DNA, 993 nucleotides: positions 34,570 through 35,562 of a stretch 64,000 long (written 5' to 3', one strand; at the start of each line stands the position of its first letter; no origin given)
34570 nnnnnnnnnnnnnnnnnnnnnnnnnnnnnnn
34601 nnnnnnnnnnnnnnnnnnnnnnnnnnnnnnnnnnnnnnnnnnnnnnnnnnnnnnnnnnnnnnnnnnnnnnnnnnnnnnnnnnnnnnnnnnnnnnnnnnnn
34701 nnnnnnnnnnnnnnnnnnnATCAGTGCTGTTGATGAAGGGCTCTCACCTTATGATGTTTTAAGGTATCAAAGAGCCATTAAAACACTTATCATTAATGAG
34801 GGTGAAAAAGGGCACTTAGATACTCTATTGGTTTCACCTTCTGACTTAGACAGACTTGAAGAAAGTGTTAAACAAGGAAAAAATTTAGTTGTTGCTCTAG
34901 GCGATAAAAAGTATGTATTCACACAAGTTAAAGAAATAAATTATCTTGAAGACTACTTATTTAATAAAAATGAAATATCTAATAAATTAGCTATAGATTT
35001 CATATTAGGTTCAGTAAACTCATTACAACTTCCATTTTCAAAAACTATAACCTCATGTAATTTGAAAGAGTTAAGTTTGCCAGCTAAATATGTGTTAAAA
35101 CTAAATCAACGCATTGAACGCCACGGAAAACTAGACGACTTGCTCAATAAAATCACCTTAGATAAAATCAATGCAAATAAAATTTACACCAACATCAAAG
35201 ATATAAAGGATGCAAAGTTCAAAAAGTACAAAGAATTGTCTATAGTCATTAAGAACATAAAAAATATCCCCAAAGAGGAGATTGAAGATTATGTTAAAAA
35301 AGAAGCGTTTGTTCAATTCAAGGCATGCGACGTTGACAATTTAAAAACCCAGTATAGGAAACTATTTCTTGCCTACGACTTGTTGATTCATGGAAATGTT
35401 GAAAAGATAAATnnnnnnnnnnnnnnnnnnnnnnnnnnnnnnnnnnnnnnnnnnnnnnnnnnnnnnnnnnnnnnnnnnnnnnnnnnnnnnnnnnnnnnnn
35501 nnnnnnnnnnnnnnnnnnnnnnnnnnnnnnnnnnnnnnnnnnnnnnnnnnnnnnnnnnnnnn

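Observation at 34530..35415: C-terminal half of the SIR2-like protein is an unrecognised Lys/Asn/Ile-rich domain, a possible phage-sensing or regulatory module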

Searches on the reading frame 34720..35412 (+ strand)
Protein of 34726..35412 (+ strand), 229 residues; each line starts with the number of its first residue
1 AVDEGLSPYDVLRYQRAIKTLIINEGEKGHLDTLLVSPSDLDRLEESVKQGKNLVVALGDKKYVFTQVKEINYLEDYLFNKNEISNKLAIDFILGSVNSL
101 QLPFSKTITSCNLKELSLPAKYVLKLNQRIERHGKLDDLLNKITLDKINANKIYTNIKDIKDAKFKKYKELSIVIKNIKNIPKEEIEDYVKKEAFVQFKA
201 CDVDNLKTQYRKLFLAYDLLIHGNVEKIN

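Call 35: search_solved_structures(query=A2, max_evalue=10, show_alignments=2)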
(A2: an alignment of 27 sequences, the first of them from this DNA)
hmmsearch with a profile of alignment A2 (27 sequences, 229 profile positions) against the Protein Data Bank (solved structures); distinct sequences matched with E-value up to 10: 7.
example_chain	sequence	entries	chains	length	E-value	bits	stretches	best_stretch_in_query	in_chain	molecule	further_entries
5myj_AH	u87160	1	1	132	0.064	16.1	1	106-197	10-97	30S ribosomal protein S8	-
1hr7_B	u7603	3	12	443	0.39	13.6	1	136-192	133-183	MITOCHONDRIAL PROCESSING PEPTIDASE BETA SUBUNIT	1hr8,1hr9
1hr6_B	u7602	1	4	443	0.39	13.6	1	136-192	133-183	MITOCHONDRIAL PROCESSING PEPTIDASE BETA SUBUNIT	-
9h88_A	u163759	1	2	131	0.6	12.9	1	89-182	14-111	Transcriptional regulator, PadR-like family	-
9pl7_A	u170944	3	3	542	1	12.2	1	104-187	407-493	O-glycopeptidase BcM60K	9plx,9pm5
9plw_A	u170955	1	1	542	1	12.2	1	104-187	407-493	M60 family metallopeptidase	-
8glv_AV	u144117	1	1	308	9.5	9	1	90-171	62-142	Cilia- and flagella-associated protein 73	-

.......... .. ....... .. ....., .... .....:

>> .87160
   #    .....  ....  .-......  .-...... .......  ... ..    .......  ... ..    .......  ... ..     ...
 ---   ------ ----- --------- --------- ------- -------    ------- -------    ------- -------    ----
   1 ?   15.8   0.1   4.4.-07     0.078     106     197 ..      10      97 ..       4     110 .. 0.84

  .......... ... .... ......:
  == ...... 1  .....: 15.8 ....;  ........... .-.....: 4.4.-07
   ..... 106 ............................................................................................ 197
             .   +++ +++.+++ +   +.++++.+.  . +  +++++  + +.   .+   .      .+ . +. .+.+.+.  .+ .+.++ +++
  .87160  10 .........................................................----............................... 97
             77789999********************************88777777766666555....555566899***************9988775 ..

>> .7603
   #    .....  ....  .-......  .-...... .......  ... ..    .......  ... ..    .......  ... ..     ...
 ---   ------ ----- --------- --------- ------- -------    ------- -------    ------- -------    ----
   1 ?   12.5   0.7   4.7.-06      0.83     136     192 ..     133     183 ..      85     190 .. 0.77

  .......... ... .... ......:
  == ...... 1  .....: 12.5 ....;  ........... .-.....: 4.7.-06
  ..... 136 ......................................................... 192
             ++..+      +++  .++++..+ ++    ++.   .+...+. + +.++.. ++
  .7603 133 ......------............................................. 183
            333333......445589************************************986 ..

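Call 38: profile_search(alignment_id=A2)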
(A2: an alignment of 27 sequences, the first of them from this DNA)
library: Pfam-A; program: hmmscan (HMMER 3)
A. the first sequence (231 residues): domains with independent E <= 10: 1; with E <= 0.001: 0
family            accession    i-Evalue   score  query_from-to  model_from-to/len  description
RBB1NT            PF08169.17      0.035    14.6      32-93         22-81/94  RBB1NT (NUC162) domain
B. every sequence of the alignment scanned on its own (27 sequences): families by number of members that match
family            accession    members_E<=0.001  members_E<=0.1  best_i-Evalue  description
RBB1NT            PF08169.17                 0               4        2.1e-02  RBB1NT (NUC162) domain
DUF4254           PF14063.11                 0               1        2.1e-02  Protein of unknown function (DUF4254)
ASCH              PF04266.20                 0               1        4.5e-02  ASCH domain
TECR_N            PF21696.3                  0               1        5.7e-02  TECR, ubiquitin-like domain
DUF6922           PF21956.1                  0               1        6.1e-02  Family of unknown function (DUF6922)
SRP_SPB           PF02978.25                 0               1        7.1e-02  Signal peptide binding domain
HTH_40            PF14493.12                 0               1        7.7e-02  Helix-turn-helix domain
DUF6602           PF20247.3                  0               1        7.9e-02  Domain of unknown function (DUF6602)
DUF5034           PF16437.10                 0               1        9.4e-02  Domain of unknown function (DUF5034)

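Call 42: search_protein_representatives(alignment_id=A2)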
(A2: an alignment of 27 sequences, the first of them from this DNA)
Query: 27 sequences, 229 profile positions. Proteins with E-value up to 0.001 (for the whole library): 103; up to 1e-10: 81; up to 1e-30: 50. The best 103 are listed.
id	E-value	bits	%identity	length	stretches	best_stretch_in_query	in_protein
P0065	1.3e-82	293.3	-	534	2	1-228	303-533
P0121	8.0e-76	271.0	-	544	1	1-228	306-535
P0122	6.0e-75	268.2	-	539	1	1-226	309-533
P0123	5.6e-73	261.7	-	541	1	2-224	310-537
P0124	2.5e-68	246.5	-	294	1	1-226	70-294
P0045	8.2e-68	244.8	-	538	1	1-227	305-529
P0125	1.8e-67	243.7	-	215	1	26-228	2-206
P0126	1.2e-65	237.7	-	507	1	1-227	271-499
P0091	2.9e-64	233.2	-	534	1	1-223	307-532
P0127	1.8e-63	230.6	-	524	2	2-223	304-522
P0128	2.2e-62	227.1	-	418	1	1-226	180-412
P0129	2.6e-59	217.0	-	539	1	1-222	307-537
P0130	2.5e-57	210.5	-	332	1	1-223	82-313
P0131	1.1e-56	208.4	-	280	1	1-222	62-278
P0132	2.5e-54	200.7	-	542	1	1-223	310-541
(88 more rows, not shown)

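Call 56: predict_structure(alignment_id=A3)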
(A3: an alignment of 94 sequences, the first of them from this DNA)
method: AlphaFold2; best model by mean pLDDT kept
length: 231 residues; sequences in the alignment: 94
mean_pLDDT: 85.3   pTM: 0.75
mean pLDDT of the five models: 85.3, 85.3, 85.1, 84.8, 84.3
residues with pLDDT >= 90: 162; 70-90: 12; 50-70: 36; < 50: 21
segments of 3 or more residues with pLDDT < 50: 1-6, 32-40, 55-58
pLDDT, mean of each block of 10 residues (from residue 1): 51 70 65 44 62 53 63 97 94 96 97 93 97 98 97 97 98 98 98 98 97 99 98 91
secondary structure, 60 per line:
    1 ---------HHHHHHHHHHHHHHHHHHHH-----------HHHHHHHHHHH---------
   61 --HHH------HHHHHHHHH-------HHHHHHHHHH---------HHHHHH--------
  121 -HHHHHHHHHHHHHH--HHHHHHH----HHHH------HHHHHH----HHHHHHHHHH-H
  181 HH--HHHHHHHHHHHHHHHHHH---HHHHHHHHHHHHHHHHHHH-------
elements in order: H10-29 H41-51 H72-80 H88-97 H107-112 H122-135 H138-144 H149-152 H159-164 H169-178 H185-202 H206-224

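Call 61: fold_search(model_id=the predicted structure, library=afdb50)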
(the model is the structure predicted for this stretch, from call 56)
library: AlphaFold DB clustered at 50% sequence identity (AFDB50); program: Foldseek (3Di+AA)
matches with E <= 10: 76; with E <= 0.001: 33
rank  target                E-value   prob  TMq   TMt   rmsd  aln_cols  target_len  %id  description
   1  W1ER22                1.8e-28  1.00  0.76  0.40   9.0       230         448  100  Uncharacterized protein [Escherichia coli ISC7]
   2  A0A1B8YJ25            5.6e-18  1.00  0.71  0.42   9.3       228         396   50  Uncharacterized protein [Photorhabdus namnaonensis]
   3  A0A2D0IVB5            6.4e-18  1.00  0.72  0.33   9.0       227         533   50  SIR2 family protein [Xenorhabdus budapestensis]
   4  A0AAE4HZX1            2.1e-12  1.00  0.67  0.30   9.8       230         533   36  SIR2 family protein [Enterococcus pseudoavium]
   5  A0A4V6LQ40            9.3e-12  1.00  0.68  0.31  10.1       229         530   33  Uncharacterized protein [Streptococcus oralis]
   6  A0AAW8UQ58            1.4e-11  1.00  0.68  0.31   9.3       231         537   35  SIR2 family protein [Enterococcus casseliflavus]
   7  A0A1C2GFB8            4.2e-11  1.00  0.69  0.31   8.6       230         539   33  Uncharacterized protein [Limosilactobacillus reuteri]
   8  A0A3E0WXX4            1.3e-10  1.00  0.68  0.31   8.8       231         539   33  Uncharacterized protein [Virgibacillus dokdonensis]
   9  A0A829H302            1.5e-10  1.00  0.69  0.41   9.0       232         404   30  SIR2-like domain-containing protein (Fragment) [Lacticaseibacillus paracasei subsp. paracasei Lpp41]
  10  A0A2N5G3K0            1.2e-09  1.00  0.60  0.62   7.4       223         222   32  Helicase Helix-turn-helix domain-containing protein (Fragment)
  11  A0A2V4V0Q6            2.1e-09  1.00  0.66  0.31   8.6       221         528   33  SIR2 family protein [Paenibacillus barcinonensis]
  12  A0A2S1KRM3            3.5e-09  1.00  0.67  0.30  10.1       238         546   27  Uncharacterized protein [Weissella cibaria]
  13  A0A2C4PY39            3.5e-09  1.00  0.63  0.29   9.6       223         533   27  Uncharacterized protein [Bacillus wiedmannii]
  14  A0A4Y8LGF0            3.9e-09  1.00  0.65  0.30   8.7       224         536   32  Uncharacterized protein [Jeotgalibacillus salarius]
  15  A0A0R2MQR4            4.5e-09  1.00  0.67  0.31  10.1       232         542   29  Uncharacterized protein [Lacticaseibacillus saniviri JCM 17471 = DSM 24301]
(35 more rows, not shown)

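Call 73: search_protein_families(proteins=[window:34726-35412:+], library=padloc, max_evalue=10)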
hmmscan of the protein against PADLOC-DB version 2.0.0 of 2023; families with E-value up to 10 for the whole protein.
window:34726-35412:+ (229 aa): 2 families
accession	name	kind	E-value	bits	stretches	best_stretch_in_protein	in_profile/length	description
PDLC04967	PDC-S25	-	4.3e-76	255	1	2-222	311-526/528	-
PDLC03956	RmrA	-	0.015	12.4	1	158-212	92-146/399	-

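Call 74: search_protein_families(proteins=[window:34726-35412:+], library=phrogs, max_evalue=10)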
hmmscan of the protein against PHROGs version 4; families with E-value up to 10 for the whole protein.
window:34726-35412:+ (229 aa): 2 families
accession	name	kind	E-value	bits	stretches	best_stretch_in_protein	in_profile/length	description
phrog_2695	-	unknown function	5.9e-60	204.8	1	2-227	301-530/531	-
phrog_38642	-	unknown function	0.0018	19.1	1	128-162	8-40/64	-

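Call 75: search_protein_families(proteins=[window:34726-35412:+], library=ncbifam, max_evalue=10)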
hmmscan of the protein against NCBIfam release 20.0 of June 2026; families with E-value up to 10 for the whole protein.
window:34726-35412:+ (229 aa): 0 families

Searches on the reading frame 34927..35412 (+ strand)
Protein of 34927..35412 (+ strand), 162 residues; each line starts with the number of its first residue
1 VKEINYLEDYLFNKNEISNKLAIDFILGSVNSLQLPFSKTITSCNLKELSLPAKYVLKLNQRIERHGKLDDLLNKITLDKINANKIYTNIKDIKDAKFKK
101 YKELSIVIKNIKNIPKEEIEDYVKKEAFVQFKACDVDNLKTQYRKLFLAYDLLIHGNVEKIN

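Call 73: search_protein_families(proteins=[window:34927-35412:+], library=padloc, max_evalue=10)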
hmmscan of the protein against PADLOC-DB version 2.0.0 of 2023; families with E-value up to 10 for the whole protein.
window:34927-35412:+ (162 aa): 3 families
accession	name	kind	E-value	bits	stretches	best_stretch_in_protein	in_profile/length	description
PDLC04967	PDC-S25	-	2.1e-39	134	1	2-155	377-526/528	-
PDLC01889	CARF4--CARF_PDDEXK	-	0.00054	17.3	1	47-121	126-194/367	-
PDLC03956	RmrA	-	0.0081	13.3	1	91-145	92-146/399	-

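Call 74: search_protein_families(proteins=[window:34927-35412:+], library=phrogs, max_evalue=10)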
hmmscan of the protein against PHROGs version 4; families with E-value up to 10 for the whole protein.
window:34927-35412:+ (162 aa): 4 families
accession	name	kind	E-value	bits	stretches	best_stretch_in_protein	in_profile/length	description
phrog_2695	-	unknown function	2e-38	133.7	1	1-160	369-530/531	-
phrog_38642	-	unknown function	0.002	19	1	61-95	8-40/64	-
phrog_2139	-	DNA, RNA and nucleotide metabolism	0.037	14.1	1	74-127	179-232/330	exonuclease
phrog_2546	-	unknown function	8.1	7.6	0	65-131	32-99/180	-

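Call 75: search_protein_families(proteins=[window:34927-35412:+], library=ncbifam, max_evalue=10)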
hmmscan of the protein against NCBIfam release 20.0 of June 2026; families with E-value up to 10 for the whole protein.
window:34927-35412:+ (162 aa): 1 family
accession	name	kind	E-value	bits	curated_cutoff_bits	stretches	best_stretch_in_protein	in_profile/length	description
TIGR00636.1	PduO_Nterm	equivalog_domain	0.043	13.5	108.45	1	54-120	16-83/171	cob(I)yrinic acid a,c-diamide adenosyltransferase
